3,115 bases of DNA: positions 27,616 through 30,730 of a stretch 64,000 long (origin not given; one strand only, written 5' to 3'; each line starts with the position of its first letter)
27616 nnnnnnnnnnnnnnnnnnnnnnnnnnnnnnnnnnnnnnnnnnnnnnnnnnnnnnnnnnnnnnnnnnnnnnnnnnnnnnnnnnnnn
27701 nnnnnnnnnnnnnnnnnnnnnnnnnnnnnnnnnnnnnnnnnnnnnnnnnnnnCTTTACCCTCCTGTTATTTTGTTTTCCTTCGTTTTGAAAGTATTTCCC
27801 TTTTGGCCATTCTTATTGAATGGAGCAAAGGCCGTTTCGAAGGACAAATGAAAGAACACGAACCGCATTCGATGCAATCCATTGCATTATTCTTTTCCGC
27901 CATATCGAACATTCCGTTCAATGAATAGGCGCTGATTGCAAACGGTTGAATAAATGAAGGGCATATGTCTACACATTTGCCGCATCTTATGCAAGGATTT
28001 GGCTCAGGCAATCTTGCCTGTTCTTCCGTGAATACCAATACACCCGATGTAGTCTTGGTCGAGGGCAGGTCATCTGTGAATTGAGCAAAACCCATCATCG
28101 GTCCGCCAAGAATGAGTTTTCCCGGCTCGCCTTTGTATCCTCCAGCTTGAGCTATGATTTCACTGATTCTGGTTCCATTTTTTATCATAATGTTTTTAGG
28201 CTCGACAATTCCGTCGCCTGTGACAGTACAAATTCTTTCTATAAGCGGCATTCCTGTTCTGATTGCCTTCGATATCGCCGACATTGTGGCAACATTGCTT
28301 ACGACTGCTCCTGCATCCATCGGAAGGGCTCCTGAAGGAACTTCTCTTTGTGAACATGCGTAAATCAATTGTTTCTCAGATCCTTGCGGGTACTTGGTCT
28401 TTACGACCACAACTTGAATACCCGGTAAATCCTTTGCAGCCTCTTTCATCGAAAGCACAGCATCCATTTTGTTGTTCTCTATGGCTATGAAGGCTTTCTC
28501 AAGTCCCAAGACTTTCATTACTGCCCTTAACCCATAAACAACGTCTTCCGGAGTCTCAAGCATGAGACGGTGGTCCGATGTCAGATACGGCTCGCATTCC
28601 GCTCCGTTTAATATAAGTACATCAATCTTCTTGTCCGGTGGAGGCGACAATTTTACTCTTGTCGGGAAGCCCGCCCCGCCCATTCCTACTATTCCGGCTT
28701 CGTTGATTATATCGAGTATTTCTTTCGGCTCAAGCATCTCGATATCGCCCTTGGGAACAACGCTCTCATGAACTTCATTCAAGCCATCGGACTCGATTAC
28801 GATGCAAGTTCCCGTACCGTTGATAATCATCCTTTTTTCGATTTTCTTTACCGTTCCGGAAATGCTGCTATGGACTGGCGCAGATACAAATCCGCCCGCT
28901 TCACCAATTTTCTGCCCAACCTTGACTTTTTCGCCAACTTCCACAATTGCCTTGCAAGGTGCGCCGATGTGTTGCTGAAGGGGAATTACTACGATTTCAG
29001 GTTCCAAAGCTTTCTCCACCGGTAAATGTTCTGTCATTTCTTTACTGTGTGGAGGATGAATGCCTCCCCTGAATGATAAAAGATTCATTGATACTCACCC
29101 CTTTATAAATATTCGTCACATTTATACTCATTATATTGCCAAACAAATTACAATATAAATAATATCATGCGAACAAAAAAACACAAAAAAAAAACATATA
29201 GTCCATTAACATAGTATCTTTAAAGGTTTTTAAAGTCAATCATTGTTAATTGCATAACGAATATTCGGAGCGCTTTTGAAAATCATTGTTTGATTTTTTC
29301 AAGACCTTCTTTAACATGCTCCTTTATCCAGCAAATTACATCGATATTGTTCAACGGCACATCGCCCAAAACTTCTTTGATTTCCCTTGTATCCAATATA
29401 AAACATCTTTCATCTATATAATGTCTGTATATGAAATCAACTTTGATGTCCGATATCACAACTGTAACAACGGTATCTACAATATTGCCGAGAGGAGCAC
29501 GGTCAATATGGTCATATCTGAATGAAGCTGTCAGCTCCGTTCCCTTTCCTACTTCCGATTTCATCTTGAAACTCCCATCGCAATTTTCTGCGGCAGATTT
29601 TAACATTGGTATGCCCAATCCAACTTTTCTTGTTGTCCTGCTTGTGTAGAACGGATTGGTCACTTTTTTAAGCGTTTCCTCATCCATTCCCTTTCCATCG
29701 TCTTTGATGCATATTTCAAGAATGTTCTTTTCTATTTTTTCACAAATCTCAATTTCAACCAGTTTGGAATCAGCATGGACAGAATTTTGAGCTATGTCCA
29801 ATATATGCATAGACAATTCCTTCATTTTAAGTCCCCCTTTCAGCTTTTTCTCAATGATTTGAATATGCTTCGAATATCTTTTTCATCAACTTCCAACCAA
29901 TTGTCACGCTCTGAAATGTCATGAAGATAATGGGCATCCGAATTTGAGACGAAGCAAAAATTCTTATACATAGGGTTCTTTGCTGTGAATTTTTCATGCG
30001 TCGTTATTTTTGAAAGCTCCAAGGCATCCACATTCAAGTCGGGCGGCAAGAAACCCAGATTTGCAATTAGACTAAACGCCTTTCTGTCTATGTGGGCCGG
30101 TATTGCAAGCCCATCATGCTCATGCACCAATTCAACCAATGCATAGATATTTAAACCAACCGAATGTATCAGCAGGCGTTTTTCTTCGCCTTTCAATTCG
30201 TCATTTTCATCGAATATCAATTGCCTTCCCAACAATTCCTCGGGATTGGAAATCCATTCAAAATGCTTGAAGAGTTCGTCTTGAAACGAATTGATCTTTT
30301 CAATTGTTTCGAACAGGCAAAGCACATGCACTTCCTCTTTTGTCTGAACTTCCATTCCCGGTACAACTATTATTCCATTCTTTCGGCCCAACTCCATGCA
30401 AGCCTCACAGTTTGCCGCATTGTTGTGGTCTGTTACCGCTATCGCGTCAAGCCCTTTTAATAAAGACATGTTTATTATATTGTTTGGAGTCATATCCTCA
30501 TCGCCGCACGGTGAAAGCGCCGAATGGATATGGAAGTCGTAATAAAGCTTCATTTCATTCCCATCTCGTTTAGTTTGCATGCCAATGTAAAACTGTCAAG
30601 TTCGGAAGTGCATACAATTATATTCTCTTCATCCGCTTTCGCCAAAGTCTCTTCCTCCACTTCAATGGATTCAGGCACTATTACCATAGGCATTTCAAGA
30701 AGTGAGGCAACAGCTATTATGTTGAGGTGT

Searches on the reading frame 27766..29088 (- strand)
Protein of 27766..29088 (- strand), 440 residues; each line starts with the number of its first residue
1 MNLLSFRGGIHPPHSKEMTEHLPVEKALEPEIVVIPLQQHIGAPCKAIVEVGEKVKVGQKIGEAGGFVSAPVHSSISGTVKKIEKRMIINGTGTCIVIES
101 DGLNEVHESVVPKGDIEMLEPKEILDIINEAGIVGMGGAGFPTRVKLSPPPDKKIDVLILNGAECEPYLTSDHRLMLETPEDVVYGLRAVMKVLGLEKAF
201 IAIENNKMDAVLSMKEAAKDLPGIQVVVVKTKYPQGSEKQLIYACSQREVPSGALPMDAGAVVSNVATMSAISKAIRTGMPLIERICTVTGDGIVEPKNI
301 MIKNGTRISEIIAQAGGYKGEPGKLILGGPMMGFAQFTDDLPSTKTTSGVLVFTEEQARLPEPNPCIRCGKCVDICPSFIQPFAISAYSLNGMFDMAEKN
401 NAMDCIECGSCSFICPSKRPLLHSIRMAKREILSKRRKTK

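Call 54: search_protein_families(library=pfam, proteins=[window:27766-29088:-], max_evalue=0.00001)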
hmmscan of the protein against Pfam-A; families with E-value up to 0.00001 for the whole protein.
window:27766-29088:- (440 aa): 11 families
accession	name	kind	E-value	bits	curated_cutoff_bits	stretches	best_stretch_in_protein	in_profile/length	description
PF01512.22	Complex1_51K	-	5e-53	179.5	31.2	1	128-273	1-149/150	Nuo51 FMN-binding domain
PF13375.12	RnfC_N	-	5.9e-38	129.4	25.6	1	5-102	2-100/101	RnfC Barrel sandwich hybrid domain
PF10531.15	SLBB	-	1e-09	38.5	27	1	288-335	3-55/55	SLBB domain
PF13237.11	Fer4_10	-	1.9e-08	34.6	25.5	1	363-416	6-53/53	4Fe-4S dicluster domain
PF13534.11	Fer4_17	-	1.7e-07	32.1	22.2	1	366-417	2-58/61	4Fe-4S dicluster domain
PF12838.12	Fer4_7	-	3.7e-07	30.9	27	1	366-418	2-51/52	4Fe-4S dicluster domain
PF12797.12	Fer4_2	-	1.3e-06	28.4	24.5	0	362-378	6-22/22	4Fe-4S binding domain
PF13187.11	Fer4_9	-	2e-06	28.2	27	0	366-418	2-50/52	4Fe-4S dicluster domain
PF13183.11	Fer4_8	-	2.3e-06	28.5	27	1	364-418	3-67/68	4Fe-4S dicluster domain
PF13746.11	Fer4_18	-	5.9e-06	26.9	27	0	355-380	50-75/114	4Fe-4S dicluster domain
PF00037.32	Fer4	-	7e-06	26.1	21.1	0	366-377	8-19/24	4Fe-4S binding domain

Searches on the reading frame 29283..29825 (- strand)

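Call 59: search_protein_families(library=pfam, proteins=[window:29283-29825:-], max_evalue=0.00001)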
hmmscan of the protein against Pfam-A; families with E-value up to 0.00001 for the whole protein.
window:29283-29825:- (180 aa): 2 families
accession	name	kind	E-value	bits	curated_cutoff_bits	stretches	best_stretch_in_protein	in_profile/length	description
PF02518.31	HATPase_c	-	8.2e-14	52.4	26.4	1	8-103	10-108/111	Histidine kinase-, DNA gyrase B-, and HSP90-like ATPase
PF13589.12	HATPase_c_3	-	3.3e-10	40.6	25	1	8-67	7-64/137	Histidine kinase-, DNA gyrase B-, and HSP90-like ATPase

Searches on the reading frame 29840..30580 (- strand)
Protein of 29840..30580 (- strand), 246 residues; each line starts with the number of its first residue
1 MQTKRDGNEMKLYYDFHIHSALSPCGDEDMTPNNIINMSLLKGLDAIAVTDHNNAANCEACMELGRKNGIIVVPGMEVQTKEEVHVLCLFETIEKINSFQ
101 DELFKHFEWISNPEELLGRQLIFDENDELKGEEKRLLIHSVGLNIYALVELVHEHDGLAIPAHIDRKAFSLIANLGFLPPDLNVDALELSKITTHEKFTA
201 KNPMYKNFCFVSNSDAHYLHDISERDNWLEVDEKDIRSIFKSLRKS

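Call 59: search_protein_families(library=pfam, proteins=[window:29840-30580:-], max_evalue=0.00001)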
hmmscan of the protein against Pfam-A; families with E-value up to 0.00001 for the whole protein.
window:29840-30580:- (246 aa): 1 family
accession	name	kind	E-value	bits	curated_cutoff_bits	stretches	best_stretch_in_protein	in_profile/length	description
PF02811.25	PHP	-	1.6e-08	35.5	26.4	1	15-91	1-80/164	PHP domain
